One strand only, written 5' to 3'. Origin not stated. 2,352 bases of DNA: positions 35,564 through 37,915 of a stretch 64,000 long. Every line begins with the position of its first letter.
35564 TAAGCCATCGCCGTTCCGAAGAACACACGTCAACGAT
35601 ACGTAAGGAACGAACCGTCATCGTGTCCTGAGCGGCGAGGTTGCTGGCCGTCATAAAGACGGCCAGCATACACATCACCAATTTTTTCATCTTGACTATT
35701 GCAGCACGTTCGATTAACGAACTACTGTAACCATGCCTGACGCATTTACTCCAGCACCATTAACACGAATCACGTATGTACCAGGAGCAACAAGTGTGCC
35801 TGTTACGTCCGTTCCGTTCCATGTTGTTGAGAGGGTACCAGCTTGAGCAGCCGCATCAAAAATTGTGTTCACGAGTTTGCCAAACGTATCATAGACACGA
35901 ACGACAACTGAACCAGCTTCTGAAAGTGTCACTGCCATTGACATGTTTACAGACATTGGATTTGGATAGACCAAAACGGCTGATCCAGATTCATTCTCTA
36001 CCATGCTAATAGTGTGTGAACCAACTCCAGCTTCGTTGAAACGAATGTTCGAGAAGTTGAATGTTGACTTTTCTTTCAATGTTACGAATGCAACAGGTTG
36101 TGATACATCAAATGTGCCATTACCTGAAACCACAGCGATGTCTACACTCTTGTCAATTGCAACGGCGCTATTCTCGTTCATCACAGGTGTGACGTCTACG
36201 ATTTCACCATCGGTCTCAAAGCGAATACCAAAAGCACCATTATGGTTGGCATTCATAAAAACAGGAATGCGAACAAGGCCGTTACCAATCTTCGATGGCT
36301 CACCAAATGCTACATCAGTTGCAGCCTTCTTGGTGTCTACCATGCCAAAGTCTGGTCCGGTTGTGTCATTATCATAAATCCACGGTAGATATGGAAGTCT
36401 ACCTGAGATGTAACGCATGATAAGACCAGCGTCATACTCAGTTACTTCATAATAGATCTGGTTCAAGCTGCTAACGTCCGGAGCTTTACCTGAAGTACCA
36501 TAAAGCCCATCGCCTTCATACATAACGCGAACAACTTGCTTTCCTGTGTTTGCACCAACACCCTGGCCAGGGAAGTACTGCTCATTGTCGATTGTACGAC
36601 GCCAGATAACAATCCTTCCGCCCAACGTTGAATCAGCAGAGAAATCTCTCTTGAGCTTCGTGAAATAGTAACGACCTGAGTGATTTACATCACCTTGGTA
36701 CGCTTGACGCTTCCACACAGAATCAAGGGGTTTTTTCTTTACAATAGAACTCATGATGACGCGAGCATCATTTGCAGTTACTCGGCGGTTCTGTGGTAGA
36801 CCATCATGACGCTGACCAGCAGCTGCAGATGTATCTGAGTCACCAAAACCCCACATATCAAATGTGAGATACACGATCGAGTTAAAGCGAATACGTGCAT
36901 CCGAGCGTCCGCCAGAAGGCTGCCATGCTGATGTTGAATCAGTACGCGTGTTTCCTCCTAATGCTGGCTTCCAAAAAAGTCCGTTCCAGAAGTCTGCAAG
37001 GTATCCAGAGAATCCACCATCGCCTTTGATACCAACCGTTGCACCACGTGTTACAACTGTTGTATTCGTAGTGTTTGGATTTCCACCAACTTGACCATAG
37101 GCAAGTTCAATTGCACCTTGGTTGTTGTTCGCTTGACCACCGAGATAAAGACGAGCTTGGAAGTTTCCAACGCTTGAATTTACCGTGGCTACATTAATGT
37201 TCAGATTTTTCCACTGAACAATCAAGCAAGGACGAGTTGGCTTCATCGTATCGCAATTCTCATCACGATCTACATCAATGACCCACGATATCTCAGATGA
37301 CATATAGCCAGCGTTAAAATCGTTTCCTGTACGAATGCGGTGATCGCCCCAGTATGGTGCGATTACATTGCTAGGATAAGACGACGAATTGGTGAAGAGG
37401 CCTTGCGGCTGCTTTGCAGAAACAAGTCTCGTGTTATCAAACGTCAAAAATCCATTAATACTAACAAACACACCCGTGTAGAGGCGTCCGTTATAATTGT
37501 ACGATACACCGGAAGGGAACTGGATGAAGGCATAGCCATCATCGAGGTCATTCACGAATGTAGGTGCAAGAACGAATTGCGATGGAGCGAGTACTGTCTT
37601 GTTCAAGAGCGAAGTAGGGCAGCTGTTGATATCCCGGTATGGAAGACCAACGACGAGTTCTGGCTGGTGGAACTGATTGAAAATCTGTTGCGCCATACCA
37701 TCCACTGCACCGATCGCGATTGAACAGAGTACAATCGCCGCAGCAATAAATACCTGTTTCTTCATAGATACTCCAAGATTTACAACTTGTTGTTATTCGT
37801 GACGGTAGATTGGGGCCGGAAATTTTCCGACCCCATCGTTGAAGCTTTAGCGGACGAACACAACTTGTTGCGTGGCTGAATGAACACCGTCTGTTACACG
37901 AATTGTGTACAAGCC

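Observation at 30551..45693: Cluster of T9SS-secreted cohesin-, dockerin- and adhesin-bearing proteins: candidate non-cellulosomal surface complex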

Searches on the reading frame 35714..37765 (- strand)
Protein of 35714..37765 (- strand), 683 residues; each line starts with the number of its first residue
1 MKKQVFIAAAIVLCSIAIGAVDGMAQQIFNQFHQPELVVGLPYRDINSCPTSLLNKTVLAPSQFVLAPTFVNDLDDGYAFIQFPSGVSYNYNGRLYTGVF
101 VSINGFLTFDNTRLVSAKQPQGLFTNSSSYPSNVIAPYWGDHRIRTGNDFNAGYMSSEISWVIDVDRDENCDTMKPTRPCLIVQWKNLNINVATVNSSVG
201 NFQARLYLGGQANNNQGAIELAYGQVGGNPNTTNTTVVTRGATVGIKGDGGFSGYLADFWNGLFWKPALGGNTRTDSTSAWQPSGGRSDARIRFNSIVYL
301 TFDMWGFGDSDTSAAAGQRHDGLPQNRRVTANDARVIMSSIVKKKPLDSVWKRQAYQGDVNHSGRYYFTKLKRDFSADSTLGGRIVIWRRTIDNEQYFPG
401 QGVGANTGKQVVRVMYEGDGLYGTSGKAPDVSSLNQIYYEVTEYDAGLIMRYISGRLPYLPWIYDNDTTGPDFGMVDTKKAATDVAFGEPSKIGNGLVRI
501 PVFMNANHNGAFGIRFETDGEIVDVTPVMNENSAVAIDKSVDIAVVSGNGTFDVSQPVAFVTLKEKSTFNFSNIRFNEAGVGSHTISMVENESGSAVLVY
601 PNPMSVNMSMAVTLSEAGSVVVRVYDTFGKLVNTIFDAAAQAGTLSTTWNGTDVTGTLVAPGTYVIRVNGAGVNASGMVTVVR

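Call 4: search_protein_families(library=pfam, proteins=[window:35714-37765:-], max_evalue=1)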
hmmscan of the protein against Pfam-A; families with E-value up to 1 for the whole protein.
window:35714-37765:- (683 aa): 5 families
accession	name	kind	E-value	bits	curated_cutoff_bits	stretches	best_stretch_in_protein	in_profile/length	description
PF13860.13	FlgD_ig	-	1e-10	41.9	27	1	614-670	18-75/79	FlgD Ig-like domain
PF18962.6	Por_Secre_tail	-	8.6e-05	23.2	27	1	599-671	1-65/75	Secretion system C-terminal sorting domain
PF18621.7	Rv3651-like_middle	-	0.038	14.8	31.1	0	642-667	64-88/110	Rv3651-like, middle domain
PF04932.20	Wzy_C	-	0.046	14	31.7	1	370-409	68-109/149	O-Antigen ligase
PF06119.19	NIDO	-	0.096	13.1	25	1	99-210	3-111/186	Nidogen-like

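Call 5: search_protein_families(library=ncbifam, proteins=[window:35714-37765:-], max_evalue=1)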
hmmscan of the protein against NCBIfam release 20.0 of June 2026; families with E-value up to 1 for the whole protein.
window:35714-37765:- (683 aa): 9 families
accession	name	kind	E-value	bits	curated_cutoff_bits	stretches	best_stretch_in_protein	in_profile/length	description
NF005176.1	PRK06655.1-1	equivalog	4.7e-09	36.5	230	1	604-671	78-150/197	flagellar hook assembly protein FlgD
TIGR04183.1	Por_Secre_tail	domain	1.2e-06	28.4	23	1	599-672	1-62/72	T9SS type A sorting domain-containing protein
NF033707.1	T9SS_sortase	equivalog_domain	1.7e-06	26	420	1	595-669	997-1076/1095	type IX secretion system sortase PorU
NF009277.0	PRK12634.1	equivalog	2.7e-06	27.6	333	1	610-670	114-174/221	flagellar basal body rod modification protein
NF052228.1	T9SS_PorZ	equivalog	1.3e-05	23.8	260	1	591-668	669-740/757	type IX secretion system anionic LPS delivery protein PorZ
NF038113.1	T9SSA_dep_M36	equivalog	3e-05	22.4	885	1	586-679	783-866/869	T9SS-dependent M36 family metallopeptidase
NF009452.0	PRK12812.1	equivalog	0.002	17.4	258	1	614-669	148-205/289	flagellar basal body rod modification protein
NF009276.0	PRK12633.1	equivalog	0.0029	17.4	383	1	615-675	126-186/234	flagellar basal body rod modification protein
NF004496.1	PRK05842.1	equivalog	0.0061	15.8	250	1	616-668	164-218/271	flagellar hook assembly protein FlgD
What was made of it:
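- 35714..37765 (-): p683: signal peptide, NIDO-like domain, split dockerin-like module, cohesin-like beta-sandwich, CTD. TIGR04183 scores 28.4 bits (call 5).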

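Call 6: search_solved_structures(query=window:35714-37765:-, max_evalue=10)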
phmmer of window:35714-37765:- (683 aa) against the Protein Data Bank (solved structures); distinct sequences matched with E-value up to 10: 5.
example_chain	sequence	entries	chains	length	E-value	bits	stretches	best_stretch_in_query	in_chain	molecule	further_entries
3osv_A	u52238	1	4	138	4.7e-05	25.2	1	615-667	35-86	Flagellar basal-body rod modification protein FlgD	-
3c12_A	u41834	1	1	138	0.0064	18.2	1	611-669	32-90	Flagellar protein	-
7eh9_A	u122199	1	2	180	0.054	15.1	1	616-671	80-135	Basal-body rod modification protein FlgD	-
7bhq_A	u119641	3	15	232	0.072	14.7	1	616-671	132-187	Basal-body rod modification protein FlgD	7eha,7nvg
3jqh_A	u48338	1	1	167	0.61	11.6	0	416-447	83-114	C-type lectin domain family 4 member M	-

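Call 9: find_homologous_proteins(query=window:35714-37765:-, max_evalue=0.001)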
Query window:35714-37765:- (683 aa): 233 proteins with E <= 0.001 among 8000 candidates; the best 120 are listed.
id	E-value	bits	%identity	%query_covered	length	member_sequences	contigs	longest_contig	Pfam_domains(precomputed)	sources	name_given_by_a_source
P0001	0.0e+0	1523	97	100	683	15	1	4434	PF13860.13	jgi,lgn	-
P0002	0.0e+0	1271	80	100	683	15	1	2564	PF13860.13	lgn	-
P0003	0.0e+0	1260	79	100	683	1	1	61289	PF18962.8,PF13860.13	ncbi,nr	ncbi:MAG: T9SS type A sorting domain-containing protein [Candidatus Kapabacteria bacterium]|nr:T9SS 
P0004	0.0e+0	1186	75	100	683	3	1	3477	PF13860.13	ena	-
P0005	0.0e+0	1185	74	100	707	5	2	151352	PF13860.13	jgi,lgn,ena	-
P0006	0.0e+0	1183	76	100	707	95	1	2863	PF13860.13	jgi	-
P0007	0.0e+0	1176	75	100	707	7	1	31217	PF13860.13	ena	-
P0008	0.0e+0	1175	74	99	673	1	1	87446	PF13860.13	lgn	-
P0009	0.0e+0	1160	73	100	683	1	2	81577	PF18962.8,PF13860.13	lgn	-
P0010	0.0e+0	1122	71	100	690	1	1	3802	PF18962.8,PF13860.13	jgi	-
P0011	0.0e+0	1120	71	100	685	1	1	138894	PF13860.13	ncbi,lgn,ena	-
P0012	0.0e+0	1119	70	100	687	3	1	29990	PF18962.8,PF13860.13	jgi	-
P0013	0.0e+0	1116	70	100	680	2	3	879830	PF18962.8,PF13860.13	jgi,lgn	-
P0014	0.0e+0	1113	70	100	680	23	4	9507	PF18962.8,PF13860.13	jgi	jgi:hypothetical protein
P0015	0.0e+0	1112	70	100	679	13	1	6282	PF18962.8,PF13860.13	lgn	-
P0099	5.7e-245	833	55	100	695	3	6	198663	PF13860.13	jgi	jgi:hypothetical protein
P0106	2.0e-120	421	38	100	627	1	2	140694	PF18962.8,PF13860.13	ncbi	ncbi:MAG: T9SS type A sorting domain-containing protein [Candidatus Kapaibacterium sp.]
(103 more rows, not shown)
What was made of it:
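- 35714..37765 (-): There are 233 homologues at 35-97% identity, all full length (call 9).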

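Call 12: search_solved_structures(query=A1, max_evalue=10, show_alignments=3)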
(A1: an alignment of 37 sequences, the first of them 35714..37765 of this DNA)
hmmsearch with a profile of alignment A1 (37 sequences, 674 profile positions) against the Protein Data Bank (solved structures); distinct sequences matched with E-value up to 10: 9.
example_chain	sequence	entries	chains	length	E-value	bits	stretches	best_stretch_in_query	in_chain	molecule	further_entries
3osv_A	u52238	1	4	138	1.8e-07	33.2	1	600-659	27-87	Flagellar basal-body rod modification protein FlgD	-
3c12_A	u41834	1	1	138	1e-05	27.4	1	596-663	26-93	Flagellar protein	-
7eh9_A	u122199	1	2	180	1.9e-05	26.5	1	595-663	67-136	Basal-body rod modification protein FlgD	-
7bhq_A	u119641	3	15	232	3e-05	25.9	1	595-663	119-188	Basal-body rod modification protein FlgD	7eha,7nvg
6za2_A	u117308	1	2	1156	5.8e-05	24.9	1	567-662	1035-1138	Por secretion system protein porU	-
4zzf_A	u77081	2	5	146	0.0016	20.2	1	608-668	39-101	Flagellar basal body rod modification protein | Basal-body rod modification protein FlgD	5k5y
4zzk_A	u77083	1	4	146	0.0016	20.2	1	608-668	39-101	Basal-body rod modification protein FlgD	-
1ze3_D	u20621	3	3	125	0.44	12.1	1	471-568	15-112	Outer membrane usher protein fimD | Outer membrane usher protein FimD, N-terminal domain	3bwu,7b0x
5m11_A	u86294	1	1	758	0.46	12.1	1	586-668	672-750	Immunoreactive 84kD antigen PG93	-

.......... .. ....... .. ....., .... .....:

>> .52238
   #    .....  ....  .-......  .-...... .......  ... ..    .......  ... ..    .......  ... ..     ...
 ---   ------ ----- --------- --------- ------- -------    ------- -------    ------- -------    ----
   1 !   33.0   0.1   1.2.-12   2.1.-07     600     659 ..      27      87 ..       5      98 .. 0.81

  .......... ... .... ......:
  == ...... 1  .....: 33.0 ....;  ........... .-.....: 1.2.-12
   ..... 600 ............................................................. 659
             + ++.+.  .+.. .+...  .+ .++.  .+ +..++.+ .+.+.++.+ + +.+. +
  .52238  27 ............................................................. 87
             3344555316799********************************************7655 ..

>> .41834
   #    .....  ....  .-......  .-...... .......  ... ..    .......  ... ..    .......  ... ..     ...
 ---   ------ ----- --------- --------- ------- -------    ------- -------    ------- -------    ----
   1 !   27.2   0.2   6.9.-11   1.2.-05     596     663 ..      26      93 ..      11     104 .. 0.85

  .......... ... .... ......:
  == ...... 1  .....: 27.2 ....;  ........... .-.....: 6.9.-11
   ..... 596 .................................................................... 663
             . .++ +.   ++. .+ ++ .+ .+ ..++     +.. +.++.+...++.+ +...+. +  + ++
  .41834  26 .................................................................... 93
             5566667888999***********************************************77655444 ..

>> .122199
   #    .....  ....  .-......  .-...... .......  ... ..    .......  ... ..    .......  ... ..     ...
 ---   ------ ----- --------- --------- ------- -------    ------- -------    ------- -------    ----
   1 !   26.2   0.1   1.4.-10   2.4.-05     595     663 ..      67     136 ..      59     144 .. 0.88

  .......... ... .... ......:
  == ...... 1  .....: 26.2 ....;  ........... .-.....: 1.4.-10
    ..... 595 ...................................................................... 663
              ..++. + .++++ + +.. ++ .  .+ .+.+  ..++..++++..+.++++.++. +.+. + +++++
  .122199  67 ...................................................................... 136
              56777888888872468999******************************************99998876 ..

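Call 16: find_encoding_contigs(protein=P0106, flank=10000, max_places=2)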
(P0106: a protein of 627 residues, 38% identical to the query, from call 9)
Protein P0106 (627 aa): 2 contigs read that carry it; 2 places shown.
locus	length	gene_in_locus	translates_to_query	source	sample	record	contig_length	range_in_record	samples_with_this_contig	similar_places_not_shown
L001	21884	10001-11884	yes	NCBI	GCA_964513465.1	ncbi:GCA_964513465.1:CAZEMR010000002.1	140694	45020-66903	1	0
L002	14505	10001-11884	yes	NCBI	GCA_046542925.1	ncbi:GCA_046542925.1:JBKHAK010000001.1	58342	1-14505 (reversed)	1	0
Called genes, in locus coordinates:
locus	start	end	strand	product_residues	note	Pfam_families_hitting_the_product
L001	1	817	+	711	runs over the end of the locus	PF00676:E1_dh, PF17147:PFOR_II (faint), PF02779:Transket_pyr, PF02780:Transketolase_C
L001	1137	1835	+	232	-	PF09976:TPR_21 (faint), PF13174:TPR_6 (faint), PF13428:TPR_14 (faint), PF14559:TPR_19 (faint), PF21545:T7SS_EccA1_N (faint), PF07719:TPR_2 (faint), PF13424:TPR_12 (faint), PF13432:TPR_16 (weak), +1 more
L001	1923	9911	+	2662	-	PF02415:Chlam_PMP (faint), PF14870:PSII_BNR, PF13860:FlgD_ig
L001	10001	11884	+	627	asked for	PF18962:Por_Secre_tail, PF13860:FlgD_ig (weak)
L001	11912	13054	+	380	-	-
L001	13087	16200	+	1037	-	PF18962:Por_Secre_tail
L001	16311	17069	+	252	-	PF18962:Por_Secre_tail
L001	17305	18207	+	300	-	PF00535:Glycos_transf_2, PF10111:Glyco_tranf_2_2 (weak)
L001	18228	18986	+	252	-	-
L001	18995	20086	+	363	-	PF01075:Glyco_transf_9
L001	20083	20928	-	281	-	PF13495:Phage_int_SAM_4 (weak), PF02899:Phage_int_SAM_1 (faint)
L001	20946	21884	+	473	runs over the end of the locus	PF05958:tRNA_U5-meth_tr, PF05175:MTS (weak), PF03602:Cons_hypoth95 (weak), PF13847:Methyltransf_31, PF13649:Methyltransf_25 (weak)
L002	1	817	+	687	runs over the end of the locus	PF00676:E1_dh, PF17147:PFOR_II (faint), PF02779:Transket_pyr, PF02780:Transketolase_C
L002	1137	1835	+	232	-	PF09976:TPR_21 (faint), PF13174:TPR_6 (faint), PF13428:TPR_14 (faint), PF14559:TPR_19 (faint), PF21545:T7SS_EccA1_N (faint), PF07719:TPR_2 (faint), PF13424:TPR_12 (faint), PF13432:TPR_16 (weak), +1 more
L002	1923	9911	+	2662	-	PF02415:Chlam_PMP (faint), PF14870:PSII_BNR, PF13860:FlgD_ig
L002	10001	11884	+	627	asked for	PF18962:Por_Secre_tail, PF13860:FlgD_ig (weak)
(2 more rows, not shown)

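Call 17: find_encoding_contigs(protein=P0099, flank=10000, max_places=2)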
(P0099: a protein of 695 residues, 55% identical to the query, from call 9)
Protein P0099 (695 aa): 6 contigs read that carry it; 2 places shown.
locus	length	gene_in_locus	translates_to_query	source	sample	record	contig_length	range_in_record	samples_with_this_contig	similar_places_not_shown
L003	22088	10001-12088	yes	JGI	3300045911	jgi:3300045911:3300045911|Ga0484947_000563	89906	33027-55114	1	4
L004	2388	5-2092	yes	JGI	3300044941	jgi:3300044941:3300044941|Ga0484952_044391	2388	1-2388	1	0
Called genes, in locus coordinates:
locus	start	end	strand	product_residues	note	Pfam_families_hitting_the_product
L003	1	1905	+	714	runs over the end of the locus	PF00676:E1_dh, PF02779:Transket_pyr, PF02780:Transketolase_C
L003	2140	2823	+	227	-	PF09976:TPR_21 (weak), PF13174:TPR_6 (faint), PF13432:TPR_16 (faint), PF13176:TPR_7 (faint), PF13428:TPR_14 (faint), PF00515:TPR_1 (faint), PF07719:TPR_2 (faint), PF13181:TPR_8 (faint), +1 more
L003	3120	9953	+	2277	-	PF02415:Chlam_PMP (faint), PF18962:Por_Secre_tail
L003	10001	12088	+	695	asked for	PF13860:FlgD_ig (weak)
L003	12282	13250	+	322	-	-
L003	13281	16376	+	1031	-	PF18962:Por_Secre_tail (faint)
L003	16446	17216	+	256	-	PF18962:Por_Secre_tail (weak)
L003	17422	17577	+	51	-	-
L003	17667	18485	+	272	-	PF00535:Glycos_transf_2, PF26629:GT2_TM_C (faint)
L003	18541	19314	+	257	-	-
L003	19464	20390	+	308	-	-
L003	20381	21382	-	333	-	PF00535:Glycos_transf_2, PF10111:Glyco_tranf_2_2, PF13641:Glyco_tranf_2_3, PF13632:Glyco_trans_2_3 (weak)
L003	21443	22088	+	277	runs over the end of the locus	PF13489:Methyltransf_23, PF13847:Methyltransf_31, PF08241:Methyltransf_11, PF08242:Methyltransf_12, PF13649:Methyltransf_25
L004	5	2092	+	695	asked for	PF13860:FlgD_ig (weak)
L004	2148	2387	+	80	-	?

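Call 21: predict_structure(alignment_id=A1)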
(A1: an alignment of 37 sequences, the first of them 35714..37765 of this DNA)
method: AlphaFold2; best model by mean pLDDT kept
length: 683 residues; sequences in the alignment: 37
mean_pLDDT: 71.1   pTM: 0.47
mean pLDDT of the five models: 71.1, 69.0, 68.9, 68.2, 67.3
residues with pLDDT >= 90: 88; 70-90: 328; 50-70: 147; < 50: 120
segments of 3 or more residues with pLDDT < 50: 1-3, 11-26, 251-256, 298-310, 324-327, 349-363, 375-399, 401-403, 417-426, 463-479, 590-594
pLDDT, mean of each block of 10 residues (from residue 1): 56 37 41 79 87 92 82 87 87 80 88 64 57 84 84 86 89 87 89 71 88 76 77 68 77 52 67 72 74 70 32 55 51 71 65 38 56 50 40 40 51 53 45 56 75 66 41 41 83 78 85 89 84 81 87 84 86 84 76 62 78 81 90 91 80 88 89 83 79
secondary structure, 60 per line:
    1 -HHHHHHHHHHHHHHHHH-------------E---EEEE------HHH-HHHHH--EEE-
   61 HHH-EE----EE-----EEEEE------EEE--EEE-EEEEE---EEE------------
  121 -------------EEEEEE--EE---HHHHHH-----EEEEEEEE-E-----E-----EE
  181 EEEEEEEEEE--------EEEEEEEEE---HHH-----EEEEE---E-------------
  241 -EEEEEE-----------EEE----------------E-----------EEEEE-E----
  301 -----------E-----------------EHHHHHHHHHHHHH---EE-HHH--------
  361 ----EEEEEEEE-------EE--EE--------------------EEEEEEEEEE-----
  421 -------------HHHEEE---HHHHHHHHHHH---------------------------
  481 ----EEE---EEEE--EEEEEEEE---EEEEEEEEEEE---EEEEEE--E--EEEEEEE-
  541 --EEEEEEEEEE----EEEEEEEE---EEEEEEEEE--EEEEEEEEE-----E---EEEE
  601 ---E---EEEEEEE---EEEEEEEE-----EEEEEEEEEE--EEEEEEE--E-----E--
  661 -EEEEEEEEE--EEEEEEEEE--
elements in order (helices of 4 or more, strands of 3 or more residues): H2-18 E36-39 H50-54 E57-59 E78-82 E89-91 E94-96 E98-102 E106-108 E134-139 H147-152 E158-165 E179-190 E199-207 E219-223 E242-247 E259-261 E290-294 H331-343 E365-372 E406-415 E437-439 H443-453 E485-487 E491-494 E497-504 E508-518 E522-527 E533-539 E543-552 E557-564 E568-576 E579-587 E597-600 E608-614 E618-625 E631-640 E643-649 E662-670 E673-681
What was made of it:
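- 35714..37765 (-): The AF2 model has pLDDT 71: a well-predicted N-domain (aa 30-295), a poorly predicted stretch (aa 300-480), a beta-sandwich (aa 483-588) and the CTD (call 21).
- AF2 confidence there is below 50-60 (call 21).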

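Call 24: fold_search(model_id=the predicted structure, library=pdb)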
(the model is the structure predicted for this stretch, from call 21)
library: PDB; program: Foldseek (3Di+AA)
matches with E <= 10: 1375; with E <= 0.001: 14
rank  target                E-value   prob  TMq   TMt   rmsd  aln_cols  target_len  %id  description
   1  8jmw_A                1.0e-07  1.00  0.11  0.14  21.2       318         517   11  Fibril form of serine peptidase Vpr (released 2023-12-06)
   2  6za2_A                4.2e-06  1.00  0.15  0.10  10.6       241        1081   16  Crystal structure of dimeric latent PorU from Porphyromonas gingivalis (released 2021-09-29)
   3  6za2_B                9.4e-06  1.00  0.15  0.11  11.2       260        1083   16  Crystal structure of dimeric latent PorU from Porphyromonas gingivalis (released 2021-09-29)
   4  1xf1_A                2.8e-05  1.00  0.10  0.08  21.0       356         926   10  Structure of C5a peptidase- a key virulence factor from Streptococcus (released 2005-11-22)
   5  8zdg_A                3.6e-05  0.47  0.11  0.09  29.4       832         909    9  Cryo-EM structure of the integrin avb3 with CWHM-12, conformation 1 (released 2025-10-22)
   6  7bj3                  7.6e-05  0.99  0.11  0.08  21.2       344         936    9  ScpA from Streptococcus pyogenes, S512A active site mutant (released 2021-05-12)
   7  2ykl_L                3.8e-04  0.97  0.09  0.28  15.8       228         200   12  Structure of human anti-nicotine Fab fragment in complex with nicotine-11-yl-methyl-(4-ethylamino-4-oxo)-butanoate (released 2011-11-16)
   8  5m11                  4.9e-04  1.00  0.11  0.10   6.5       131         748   22  Structural and functional probing of PorZ, an essential bacterial surface component of the type-IX secretion system of h (released 2016-11-09)
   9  9fx3_A                5.8e-04  1.00  0.11  0.07  16.8       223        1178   12  Structure of active human CD109 (released 2025-03-19)
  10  1ggt_A                5.8e-04  0.96  0.10  0.10  17.2       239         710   12  THREE-DIMENSIONAL STRUCTURE OF A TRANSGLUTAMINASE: HUMAN BLOOD COAGULATION FACTOR XIII (released 1995-07-31)
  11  1ex0_B                5.8e-04  0.94  0.10  0.10  18.8       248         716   12  HUMAN FACTOR XIII, MUTANT W279F ZYMOGEN (released 2003-12-23)
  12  4kkr_A                8.5e-04  0.95  0.10  0.26  15.0       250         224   11  Crystal structure of Vibrio cholerae RbmA (crystal form 3) (released 2013-05-22)
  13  8xei_A                8.9e-04  0.20  0.11  0.09  29.3       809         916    8  Cryo-EM structure of integrin ITGAV/ITGB3 complex, conformation 1 (released 2024-12-18)
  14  1ggy_A                9.9e-04  0.91  0.10  0.10  18.3       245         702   12  HUMAN FACTOR XIII WITH YTTERBIUM BOUND IN THE ION SITE (released 1999-02-16)
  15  1evu_B                1.0e-03  0.90  0.10  0.10  18.8       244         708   14  HUMAN FACTOR XIII WITH CALCIUM BOUND IN THE ION SITE (released 2000-05-10)
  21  2o4e_MODEL_1_A        1.4e-03  1.00  0.14  0.44   8.1       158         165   15  The solution structure of a protein-protein interaction module from a family 84 glycoside hydrolase of Clostri (released 2007-11-06)
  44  2jh2_B                2.7e-03  1.00  0.13  0.53   4.6       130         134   15  X-ray crystal structure of a cohesin-like module from Clostridium perfringens (released 2007-11-06)
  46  2jh2_C                3.1e-03  1.00  0.13  0.56   4.2       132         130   12  X-ray crystal structure of a cohesin-like module from Clostridium perfringens (released 2007-11-06)
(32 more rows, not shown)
